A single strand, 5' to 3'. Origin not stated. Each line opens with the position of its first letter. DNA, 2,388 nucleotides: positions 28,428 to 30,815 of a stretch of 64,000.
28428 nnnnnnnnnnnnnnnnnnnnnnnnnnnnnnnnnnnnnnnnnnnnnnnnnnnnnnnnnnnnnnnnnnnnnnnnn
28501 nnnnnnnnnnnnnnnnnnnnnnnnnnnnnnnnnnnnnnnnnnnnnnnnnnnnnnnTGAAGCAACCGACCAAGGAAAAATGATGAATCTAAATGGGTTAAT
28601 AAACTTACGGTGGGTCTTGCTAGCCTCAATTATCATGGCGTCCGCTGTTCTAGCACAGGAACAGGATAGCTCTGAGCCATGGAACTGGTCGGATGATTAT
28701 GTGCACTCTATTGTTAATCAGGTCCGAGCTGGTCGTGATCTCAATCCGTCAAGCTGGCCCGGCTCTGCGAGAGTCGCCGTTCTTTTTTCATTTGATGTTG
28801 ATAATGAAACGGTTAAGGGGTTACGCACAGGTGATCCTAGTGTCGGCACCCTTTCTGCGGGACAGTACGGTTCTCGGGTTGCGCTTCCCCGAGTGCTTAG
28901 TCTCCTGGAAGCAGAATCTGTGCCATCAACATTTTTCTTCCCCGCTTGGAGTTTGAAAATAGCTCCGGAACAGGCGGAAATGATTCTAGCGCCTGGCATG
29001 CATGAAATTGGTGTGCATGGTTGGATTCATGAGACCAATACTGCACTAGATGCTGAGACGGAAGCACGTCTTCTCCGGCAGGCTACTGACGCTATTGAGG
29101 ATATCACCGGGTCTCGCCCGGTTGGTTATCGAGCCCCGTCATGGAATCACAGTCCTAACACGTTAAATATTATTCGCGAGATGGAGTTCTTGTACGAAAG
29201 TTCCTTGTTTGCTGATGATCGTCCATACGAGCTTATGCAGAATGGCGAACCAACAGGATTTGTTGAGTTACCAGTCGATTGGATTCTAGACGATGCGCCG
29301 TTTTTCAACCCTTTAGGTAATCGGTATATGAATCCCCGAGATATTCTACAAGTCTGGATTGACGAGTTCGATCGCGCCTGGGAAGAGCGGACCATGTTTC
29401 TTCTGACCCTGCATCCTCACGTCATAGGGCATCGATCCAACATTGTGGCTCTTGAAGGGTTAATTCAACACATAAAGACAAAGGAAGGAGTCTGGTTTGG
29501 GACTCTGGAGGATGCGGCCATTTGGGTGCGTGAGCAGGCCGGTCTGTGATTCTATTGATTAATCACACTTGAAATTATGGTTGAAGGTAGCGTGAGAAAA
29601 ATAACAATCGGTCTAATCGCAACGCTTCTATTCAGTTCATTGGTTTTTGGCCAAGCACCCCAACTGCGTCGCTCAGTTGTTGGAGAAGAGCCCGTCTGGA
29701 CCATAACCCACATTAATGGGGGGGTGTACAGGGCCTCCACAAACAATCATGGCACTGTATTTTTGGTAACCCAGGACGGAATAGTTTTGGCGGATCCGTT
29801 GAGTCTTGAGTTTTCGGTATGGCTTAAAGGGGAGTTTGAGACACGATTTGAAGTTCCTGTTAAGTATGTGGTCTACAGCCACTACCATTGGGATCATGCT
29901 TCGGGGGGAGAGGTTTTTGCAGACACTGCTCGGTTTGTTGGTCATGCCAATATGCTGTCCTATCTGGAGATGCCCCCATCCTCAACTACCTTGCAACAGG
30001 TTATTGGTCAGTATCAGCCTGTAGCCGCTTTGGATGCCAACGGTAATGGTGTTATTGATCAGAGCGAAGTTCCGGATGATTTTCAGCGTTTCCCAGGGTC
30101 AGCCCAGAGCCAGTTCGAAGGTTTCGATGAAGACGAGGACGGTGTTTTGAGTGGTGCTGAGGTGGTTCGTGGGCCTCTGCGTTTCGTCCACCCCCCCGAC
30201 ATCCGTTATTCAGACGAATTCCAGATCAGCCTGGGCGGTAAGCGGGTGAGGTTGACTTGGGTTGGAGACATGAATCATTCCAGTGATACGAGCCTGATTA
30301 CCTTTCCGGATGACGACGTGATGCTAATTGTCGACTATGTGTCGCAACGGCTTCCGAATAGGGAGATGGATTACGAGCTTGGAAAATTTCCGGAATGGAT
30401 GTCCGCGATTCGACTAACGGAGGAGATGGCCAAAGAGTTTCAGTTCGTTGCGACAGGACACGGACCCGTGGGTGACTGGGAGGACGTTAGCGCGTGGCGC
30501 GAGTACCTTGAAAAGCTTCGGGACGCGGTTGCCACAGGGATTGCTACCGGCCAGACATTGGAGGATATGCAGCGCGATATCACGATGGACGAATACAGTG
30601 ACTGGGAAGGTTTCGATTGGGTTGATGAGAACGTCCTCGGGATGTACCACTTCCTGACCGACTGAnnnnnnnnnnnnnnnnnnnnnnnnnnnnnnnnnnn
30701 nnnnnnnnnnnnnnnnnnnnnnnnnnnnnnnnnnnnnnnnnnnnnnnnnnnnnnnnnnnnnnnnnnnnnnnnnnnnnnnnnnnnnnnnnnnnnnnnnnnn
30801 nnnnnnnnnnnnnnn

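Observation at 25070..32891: Seven-gene all-exported cluster bracketed by two His-His paralogues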

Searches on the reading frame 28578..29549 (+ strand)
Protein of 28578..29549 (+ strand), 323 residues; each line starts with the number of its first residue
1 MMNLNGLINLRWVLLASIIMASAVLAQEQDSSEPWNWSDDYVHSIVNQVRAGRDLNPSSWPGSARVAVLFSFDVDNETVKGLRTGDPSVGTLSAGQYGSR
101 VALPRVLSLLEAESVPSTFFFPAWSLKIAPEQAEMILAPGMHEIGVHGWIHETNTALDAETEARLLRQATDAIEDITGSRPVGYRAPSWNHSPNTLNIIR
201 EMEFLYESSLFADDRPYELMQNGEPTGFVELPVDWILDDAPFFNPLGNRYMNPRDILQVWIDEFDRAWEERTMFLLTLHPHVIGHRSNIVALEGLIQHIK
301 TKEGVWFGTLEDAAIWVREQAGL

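Call 3: search_protein_families(library=pfam, proteins=[window:28578-29549:+], max_evalue=0.01)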
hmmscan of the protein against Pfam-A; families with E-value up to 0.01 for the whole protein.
window:28578-29549:+ (323 aa): 2 families
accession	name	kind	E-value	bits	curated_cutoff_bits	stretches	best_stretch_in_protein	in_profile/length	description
PF01522.26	Polysacc_deac_1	-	9.3e-17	61.6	23.1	1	100-204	18-121/124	Polysaccharide deacetylase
PF10096.14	DUF2334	-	0.0003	20.9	26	1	142-231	67-169/203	Uncharacterized protein conserved in bacteria (DUF2334)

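Call 17: search_solved_structures(query=window:28578-29549:+, max_evalue=0.01)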
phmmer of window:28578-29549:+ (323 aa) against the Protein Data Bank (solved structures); distinct sequences matched with E-value up to 0.01: 14.
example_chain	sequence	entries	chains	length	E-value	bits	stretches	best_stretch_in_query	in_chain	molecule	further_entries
3rxz_A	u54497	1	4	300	1.5e-44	155.6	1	56-320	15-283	Polysaccharide deacetylase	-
3qbu_A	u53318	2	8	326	6e-39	137.2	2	68-219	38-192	Putative uncharacterized protein | peptidoglycan deacetylase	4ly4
1z7a_A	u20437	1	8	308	3.3e-23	85.5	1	92-319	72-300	conserved hypothetical protein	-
3cl6_A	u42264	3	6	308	2.4e-22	82.7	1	85-313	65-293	Puue allantoinase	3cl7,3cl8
3s6o_A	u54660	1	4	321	6.4e-22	81.2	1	52-313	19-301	Polysaccharide deacetylase family protein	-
2j13_A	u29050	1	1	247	2.8e-07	33.1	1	105-205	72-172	POLYSACCHARIDE DEACETYLASE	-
6h8n_A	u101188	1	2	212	0.0005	22.4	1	105-188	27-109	Peptidoglycan-N-acetylmuramic acid deacetylase PdaC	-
6h8l_A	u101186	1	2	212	0.00056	22.3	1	105-188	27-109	Peptidoglycan-N-acetylmuramic acid deacetylase PdaC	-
6hm9_A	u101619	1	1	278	0.00065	22.1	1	96-198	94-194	Putative polysaccharide deacetylase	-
5lfz_A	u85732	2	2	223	0.00068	22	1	105-192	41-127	ArCE4A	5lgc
4m1b_A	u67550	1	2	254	0.00068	22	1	96-202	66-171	Polysaccharide deacetylase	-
6hpa_A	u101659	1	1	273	0.004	19.5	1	98-194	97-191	Putative polysaccharide deacetylase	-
7bkf_A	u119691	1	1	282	0.0041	19.5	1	98-194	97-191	Putative polysaccharide deacetylase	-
7y51_A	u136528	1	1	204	0.0052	19.1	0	105-196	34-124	Predicted xylanase/chitin deacetylase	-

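Call 21: search_protein_families(library=ncbifam, proteins=[window:28578-29549:+], max_evalue=0.001)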
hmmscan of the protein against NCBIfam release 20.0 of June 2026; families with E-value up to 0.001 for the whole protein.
window:28578-29549:+ (323 aa): 7 families
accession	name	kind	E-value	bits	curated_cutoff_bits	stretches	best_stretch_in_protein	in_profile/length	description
TIGR03212.1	uraD_N-term-dom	equivalog_domain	1.9e-27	96.1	424.6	1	96-316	72-291/297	allantoinase PuuE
TIGR03006.1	pepcterm_polyde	equivalog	3e-15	56.1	276.2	1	104-212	37-147/272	XrtA system polysaccharide deacetylase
TIGR02764.1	spore_ybaN_pdaB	equivalog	2.3e-12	47.1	237.4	1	104-204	22-121/191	polysaccharide deacetylase family sporulation protein PdaB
NF011923.2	PRK15394.1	equivalog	1e-06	28.2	382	1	129-307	86-259/294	4-deoxy-4-formamido-L-arabinose-phosphoundecaprenol deformylase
TIGR02873.1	spore_ylxY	hypoth_equivalog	6.2e-06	25.6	391.5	1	102-201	99-197/268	probable sporulation protein, polysaccharide deacetylase family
TIGR02884.1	spore_pdaA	equivalog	8.9e-06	25.6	298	1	104-204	53-153/224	delta-lactam-biosynthetic de-N-acetylase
TIGR04243.1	nodulat_NodB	equivalog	8.5e-05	22.1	240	0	101-189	15-103/197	chitooligosaccharide deacetylase NodB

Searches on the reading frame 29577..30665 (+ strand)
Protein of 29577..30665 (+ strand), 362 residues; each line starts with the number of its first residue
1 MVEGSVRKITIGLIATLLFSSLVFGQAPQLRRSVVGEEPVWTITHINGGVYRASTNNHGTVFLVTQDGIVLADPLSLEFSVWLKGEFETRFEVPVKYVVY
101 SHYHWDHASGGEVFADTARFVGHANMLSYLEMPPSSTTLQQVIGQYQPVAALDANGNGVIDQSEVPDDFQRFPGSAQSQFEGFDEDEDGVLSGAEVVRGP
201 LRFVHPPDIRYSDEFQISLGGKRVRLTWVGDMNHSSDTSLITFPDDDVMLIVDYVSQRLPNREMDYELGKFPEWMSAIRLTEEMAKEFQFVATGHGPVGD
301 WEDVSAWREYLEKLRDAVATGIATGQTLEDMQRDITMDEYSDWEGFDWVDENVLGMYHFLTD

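Call 3: search_protein_families(library=pfam, proteins=[window:29577-30665:+], max_evalue=0.01)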
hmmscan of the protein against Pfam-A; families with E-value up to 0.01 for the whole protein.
window:29577-30665:+ (362 aa): 5 families
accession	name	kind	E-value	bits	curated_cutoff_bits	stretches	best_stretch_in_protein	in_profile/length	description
PF00753.33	Lactamase_B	-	6.5e-09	36.4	22.7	1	94-250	43-146/196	Metallo-beta-lactamase superfamily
PF12706.13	Lactamase_B_2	-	0.00087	19.4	27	1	94-213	30-147/200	Beta-lactamase superfamily domain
PF00036.39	EF-hand_1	-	0.0011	18.8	25.4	0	152-165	9-22/29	EF hand domain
PF13405.12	EF-hand_6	-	0.0013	18.8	25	0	177-197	3-23/30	EF-hand domain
PF13202.12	EF-hand_5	-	0.0018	18.1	25.9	0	151-164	7-20/25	EF hand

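Call 18: search_solved_structures(query=window:29577-30665:+, max_evalue=0.01)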
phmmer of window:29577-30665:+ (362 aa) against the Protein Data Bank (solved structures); distinct sequences matched with E-value up to 0.01: 4.
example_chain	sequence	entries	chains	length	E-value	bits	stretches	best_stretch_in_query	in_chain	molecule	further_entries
6xfr_A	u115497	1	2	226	5.7e-05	25.6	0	206-305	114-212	Lactamase_B domain-containing protein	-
4nq2_A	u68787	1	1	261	0.0026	20.2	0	14-153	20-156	Beta-lactamase class B VIM-2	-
8d2z_A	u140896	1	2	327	0.0026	20.1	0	38-117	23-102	Metallo-beta-lactamase superfamily protein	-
2yz3_A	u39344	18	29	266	0.0027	20.1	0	15-153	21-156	Metallo-beta-lactamase | BETA-LACTAMASE | Metallo-beta-lactamase VIM-2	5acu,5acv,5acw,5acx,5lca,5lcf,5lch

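Call 21: search_protein_families(library=ncbifam, proteins=[window:29577-30665:+], max_evalue=0.001)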
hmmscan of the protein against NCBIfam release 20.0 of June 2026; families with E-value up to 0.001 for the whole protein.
window:29577-30665:+ (362 aa): 8 families
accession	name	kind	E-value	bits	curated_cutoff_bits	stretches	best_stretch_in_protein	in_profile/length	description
TIGR04559.1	SoxH_rel_PQQ_2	hypoth_equivalog_domain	3.6e-19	69.2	280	2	205-357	129-277/283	quinoprotein relay system zinc metallohydrolase 2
NF033574.1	VarG_fam_MBL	equivalog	2e-11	43.6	750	2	42-116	76-150/374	VarG family subclass B1-like metallo-beta-lactamase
TIGR04558.1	SoxH_rel_PQQ_1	hypoth_equivalog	3.1e-09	36.4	300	1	54-118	26-95/285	quinoprotein relay system zinc metallohydrolase 1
NF033088.2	bla_subclass_B1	equivalog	4.3e-07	29.8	200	0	210-304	116-209/217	subclass B1 metallo-beta-lactamase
NF012146.1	blaB-IND-MUS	exception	3.4e-06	26.6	270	0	11-115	5-107/237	BlaB/IND/MUS family subclass B1 metallo-beta-lactamase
NF012137.0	bla_xUS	exception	3.8e-06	26.6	400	1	12-116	6-108/246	MUS/TUS/MOC family subclass B1 metallo-beta-lactamase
NF000442.2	blaTUS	exception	6.3e-05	22.5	550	0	16-116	10-108/248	TUS family subclass B1 metallo-beta-lactamase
NF041410.1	XopAW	subfamily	0.00035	20.4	120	1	132-207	92-168/235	XopAW family type III secretion system calcium-binding effector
